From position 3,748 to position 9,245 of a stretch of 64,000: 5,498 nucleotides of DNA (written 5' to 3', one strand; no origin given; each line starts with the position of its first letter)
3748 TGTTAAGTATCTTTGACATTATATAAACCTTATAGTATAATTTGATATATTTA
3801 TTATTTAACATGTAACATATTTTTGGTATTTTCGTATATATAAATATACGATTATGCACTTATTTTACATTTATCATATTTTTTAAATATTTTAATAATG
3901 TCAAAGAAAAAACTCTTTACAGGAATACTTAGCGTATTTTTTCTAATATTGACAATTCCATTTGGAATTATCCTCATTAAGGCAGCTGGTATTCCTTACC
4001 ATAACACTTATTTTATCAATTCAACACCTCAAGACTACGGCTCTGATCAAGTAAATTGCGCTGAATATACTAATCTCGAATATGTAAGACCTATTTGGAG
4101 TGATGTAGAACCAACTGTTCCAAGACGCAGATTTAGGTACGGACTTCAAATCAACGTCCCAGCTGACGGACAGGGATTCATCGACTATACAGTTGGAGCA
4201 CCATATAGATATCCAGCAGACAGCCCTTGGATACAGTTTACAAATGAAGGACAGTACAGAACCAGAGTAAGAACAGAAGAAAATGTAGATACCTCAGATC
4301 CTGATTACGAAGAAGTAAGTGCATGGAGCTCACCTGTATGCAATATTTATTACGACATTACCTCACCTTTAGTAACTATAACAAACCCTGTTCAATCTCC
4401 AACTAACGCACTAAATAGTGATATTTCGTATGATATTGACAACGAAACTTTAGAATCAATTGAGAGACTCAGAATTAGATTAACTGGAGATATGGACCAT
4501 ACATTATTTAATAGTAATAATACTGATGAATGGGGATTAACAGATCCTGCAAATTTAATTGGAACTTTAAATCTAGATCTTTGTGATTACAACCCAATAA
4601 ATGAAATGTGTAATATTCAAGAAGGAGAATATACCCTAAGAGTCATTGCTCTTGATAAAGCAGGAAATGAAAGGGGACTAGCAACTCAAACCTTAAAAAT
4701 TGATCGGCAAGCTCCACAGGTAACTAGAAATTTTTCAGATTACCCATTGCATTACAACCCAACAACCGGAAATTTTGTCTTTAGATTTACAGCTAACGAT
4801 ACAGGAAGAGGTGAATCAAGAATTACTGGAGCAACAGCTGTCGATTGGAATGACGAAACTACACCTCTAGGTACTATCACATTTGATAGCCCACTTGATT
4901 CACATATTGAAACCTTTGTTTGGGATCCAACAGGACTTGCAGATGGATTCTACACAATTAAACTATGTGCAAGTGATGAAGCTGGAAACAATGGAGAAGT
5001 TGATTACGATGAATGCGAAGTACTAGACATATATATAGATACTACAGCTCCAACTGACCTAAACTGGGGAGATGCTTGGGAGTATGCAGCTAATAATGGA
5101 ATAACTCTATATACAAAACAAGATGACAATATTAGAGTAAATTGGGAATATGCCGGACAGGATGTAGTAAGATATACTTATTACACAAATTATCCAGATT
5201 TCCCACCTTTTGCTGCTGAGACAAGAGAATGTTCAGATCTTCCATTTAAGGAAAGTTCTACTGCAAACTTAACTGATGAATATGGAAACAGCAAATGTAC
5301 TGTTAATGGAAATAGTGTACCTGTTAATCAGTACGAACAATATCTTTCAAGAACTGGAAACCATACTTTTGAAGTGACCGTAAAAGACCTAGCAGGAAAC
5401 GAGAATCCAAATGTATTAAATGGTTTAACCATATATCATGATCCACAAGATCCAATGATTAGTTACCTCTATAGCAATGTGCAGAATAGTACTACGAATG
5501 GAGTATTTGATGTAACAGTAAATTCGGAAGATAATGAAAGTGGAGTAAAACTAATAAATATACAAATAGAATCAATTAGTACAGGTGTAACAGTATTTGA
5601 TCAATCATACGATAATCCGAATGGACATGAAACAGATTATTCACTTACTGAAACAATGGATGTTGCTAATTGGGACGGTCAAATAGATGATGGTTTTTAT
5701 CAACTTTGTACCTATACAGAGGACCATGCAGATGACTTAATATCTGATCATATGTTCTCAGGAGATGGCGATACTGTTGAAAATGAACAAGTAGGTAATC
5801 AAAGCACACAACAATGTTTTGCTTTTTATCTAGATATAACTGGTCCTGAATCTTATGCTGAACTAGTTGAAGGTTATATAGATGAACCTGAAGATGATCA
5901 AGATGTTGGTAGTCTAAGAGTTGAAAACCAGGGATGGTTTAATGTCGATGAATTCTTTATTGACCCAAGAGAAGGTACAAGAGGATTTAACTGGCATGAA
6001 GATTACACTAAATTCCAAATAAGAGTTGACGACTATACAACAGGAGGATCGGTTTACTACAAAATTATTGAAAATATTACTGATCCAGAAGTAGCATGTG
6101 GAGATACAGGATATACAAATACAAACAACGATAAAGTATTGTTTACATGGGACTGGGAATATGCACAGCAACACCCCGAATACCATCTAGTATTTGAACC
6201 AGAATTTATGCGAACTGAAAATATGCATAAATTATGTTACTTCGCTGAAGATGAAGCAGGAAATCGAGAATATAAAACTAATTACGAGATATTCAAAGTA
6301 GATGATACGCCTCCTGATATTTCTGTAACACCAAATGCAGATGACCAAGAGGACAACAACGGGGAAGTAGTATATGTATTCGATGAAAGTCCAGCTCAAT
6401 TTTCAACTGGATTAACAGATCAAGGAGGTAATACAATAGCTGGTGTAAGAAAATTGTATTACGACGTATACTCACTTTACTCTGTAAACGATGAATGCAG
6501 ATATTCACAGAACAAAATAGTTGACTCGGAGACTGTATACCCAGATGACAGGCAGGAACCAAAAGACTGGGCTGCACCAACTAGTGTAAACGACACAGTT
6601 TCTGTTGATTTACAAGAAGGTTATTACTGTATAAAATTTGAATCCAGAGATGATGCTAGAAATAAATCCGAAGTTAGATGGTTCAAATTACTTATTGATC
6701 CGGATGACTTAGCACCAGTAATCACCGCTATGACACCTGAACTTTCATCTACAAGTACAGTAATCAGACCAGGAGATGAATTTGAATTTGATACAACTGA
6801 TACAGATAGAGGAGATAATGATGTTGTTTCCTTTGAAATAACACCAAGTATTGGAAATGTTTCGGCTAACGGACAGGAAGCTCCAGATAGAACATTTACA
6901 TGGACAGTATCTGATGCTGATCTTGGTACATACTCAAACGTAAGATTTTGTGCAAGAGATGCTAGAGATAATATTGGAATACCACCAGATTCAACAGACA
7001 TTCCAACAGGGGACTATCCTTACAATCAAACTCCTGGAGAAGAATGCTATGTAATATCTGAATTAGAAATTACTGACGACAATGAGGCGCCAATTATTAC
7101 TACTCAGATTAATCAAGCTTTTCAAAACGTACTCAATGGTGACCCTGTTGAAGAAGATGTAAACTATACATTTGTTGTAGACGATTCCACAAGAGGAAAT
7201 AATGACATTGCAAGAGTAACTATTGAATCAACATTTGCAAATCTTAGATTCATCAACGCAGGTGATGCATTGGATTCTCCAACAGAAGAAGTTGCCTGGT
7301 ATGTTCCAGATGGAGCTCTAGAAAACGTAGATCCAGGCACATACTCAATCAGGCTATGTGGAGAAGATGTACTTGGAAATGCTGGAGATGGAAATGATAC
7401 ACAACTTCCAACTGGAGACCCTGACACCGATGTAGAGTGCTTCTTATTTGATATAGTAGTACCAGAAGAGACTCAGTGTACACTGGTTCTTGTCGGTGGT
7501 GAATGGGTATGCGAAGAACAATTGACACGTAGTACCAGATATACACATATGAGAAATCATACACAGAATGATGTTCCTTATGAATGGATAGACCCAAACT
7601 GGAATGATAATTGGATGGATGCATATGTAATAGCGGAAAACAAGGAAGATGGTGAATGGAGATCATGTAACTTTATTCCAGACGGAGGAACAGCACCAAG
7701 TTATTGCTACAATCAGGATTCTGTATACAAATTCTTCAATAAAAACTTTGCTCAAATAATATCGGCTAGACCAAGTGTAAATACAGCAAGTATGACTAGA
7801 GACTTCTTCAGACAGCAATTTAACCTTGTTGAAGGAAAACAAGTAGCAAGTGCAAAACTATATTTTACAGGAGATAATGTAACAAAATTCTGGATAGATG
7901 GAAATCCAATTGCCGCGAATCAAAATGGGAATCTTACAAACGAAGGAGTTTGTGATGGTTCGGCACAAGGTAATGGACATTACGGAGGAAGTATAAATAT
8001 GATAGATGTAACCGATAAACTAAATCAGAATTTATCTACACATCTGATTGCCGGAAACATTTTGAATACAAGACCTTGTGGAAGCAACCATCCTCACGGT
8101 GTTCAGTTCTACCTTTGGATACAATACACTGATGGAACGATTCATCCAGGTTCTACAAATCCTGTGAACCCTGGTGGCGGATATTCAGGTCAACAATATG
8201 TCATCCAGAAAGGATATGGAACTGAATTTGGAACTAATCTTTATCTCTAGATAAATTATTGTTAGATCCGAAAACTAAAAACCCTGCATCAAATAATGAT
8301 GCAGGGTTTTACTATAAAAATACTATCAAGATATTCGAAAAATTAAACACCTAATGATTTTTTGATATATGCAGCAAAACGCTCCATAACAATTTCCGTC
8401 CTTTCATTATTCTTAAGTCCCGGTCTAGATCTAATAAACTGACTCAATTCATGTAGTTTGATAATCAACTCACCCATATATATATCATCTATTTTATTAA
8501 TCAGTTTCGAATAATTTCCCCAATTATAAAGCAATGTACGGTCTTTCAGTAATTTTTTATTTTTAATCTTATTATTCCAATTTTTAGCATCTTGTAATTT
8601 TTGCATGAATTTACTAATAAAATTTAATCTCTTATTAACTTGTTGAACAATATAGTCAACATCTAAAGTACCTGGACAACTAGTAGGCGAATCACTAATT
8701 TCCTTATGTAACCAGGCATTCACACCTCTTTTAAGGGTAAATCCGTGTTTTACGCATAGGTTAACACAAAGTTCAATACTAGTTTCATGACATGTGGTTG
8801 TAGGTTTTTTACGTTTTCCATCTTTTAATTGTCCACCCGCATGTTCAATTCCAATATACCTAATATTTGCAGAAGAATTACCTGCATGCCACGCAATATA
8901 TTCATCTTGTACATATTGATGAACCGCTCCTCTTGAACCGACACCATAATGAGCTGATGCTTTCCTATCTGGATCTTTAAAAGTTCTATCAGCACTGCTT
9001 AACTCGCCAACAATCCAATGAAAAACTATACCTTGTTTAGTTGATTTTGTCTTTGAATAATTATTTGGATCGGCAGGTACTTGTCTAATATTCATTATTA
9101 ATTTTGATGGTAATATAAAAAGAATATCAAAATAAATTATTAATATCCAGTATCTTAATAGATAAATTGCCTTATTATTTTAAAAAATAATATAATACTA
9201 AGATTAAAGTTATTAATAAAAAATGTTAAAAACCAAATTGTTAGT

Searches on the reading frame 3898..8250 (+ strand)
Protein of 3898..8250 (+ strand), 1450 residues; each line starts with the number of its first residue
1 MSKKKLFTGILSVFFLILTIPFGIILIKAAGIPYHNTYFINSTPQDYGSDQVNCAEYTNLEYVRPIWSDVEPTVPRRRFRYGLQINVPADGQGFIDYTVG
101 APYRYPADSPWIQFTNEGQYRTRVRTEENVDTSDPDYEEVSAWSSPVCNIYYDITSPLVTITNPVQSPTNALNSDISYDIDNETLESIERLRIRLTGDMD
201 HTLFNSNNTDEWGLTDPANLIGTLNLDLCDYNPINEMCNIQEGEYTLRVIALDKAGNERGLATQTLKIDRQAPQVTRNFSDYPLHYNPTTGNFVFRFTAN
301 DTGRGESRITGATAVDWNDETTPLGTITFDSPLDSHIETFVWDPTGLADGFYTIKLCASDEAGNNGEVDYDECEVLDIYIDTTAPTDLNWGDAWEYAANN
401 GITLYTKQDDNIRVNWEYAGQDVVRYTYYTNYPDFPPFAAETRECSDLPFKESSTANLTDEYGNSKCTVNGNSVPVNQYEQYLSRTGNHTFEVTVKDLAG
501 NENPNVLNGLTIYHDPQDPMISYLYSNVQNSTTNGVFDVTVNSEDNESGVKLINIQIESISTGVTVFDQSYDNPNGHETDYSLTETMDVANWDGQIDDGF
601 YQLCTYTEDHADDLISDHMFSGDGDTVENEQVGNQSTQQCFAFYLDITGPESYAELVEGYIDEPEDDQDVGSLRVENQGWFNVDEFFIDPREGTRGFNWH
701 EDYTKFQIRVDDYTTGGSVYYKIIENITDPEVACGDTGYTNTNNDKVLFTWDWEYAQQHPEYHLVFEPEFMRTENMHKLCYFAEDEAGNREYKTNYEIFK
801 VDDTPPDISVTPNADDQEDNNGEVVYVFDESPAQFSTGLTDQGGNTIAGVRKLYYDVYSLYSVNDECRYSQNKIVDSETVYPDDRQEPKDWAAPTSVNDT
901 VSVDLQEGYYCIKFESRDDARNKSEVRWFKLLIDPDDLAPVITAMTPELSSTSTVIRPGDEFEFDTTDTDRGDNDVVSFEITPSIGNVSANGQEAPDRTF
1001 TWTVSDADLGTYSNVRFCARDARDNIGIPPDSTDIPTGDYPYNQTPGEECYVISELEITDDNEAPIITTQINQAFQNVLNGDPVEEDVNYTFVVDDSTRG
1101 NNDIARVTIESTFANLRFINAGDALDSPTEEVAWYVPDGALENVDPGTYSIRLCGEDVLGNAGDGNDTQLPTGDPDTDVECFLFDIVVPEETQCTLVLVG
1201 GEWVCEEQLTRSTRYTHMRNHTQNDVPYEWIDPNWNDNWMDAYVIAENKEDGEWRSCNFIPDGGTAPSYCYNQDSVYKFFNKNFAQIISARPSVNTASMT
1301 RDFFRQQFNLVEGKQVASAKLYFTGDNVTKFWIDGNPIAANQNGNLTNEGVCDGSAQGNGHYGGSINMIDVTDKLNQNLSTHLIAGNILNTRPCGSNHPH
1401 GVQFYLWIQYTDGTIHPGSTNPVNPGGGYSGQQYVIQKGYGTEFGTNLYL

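Call 16: search_protein_families(library=pfam, proteins=[window:3898-8250:+], max_evalue=0.001)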
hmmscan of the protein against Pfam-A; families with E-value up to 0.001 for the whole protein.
window:3898-8250:+ (1450 aa): 3 families
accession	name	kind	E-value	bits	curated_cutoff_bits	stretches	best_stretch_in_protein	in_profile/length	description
PF19077.6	Big_13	-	3.7e-08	34.2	27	0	239-269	71-101/102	Bacterial Ig-like domain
PF12245.14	Big_3_2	-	9.9e-06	26.2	23.3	0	242-270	94-122/122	Bacterial Ig-like domain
PF13754.12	Big_3_4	-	0.00076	19.8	27.3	0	241-268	32-59/106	Domain of unknown function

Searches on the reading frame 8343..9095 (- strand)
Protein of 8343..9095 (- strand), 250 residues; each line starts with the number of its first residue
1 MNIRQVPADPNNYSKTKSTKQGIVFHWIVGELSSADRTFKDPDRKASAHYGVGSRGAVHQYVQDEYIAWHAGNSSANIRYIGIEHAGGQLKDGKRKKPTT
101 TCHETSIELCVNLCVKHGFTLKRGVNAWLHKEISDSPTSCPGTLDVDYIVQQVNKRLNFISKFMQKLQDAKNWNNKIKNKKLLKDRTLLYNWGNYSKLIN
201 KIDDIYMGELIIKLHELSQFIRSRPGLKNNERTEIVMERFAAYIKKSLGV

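Call 16: search_protein_families(library=pfam, proteins=[window:8343-9095:-], max_evalue=0.001)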
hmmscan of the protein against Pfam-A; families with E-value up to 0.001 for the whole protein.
window:8343-9095:- (250 aa): 1 family
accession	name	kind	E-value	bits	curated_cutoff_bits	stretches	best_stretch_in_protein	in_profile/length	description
PF01510.30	Amidase_2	-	4.2e-21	76.1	26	1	21-142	6-130/131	N-acetylmuramoyl-L-alanine amidase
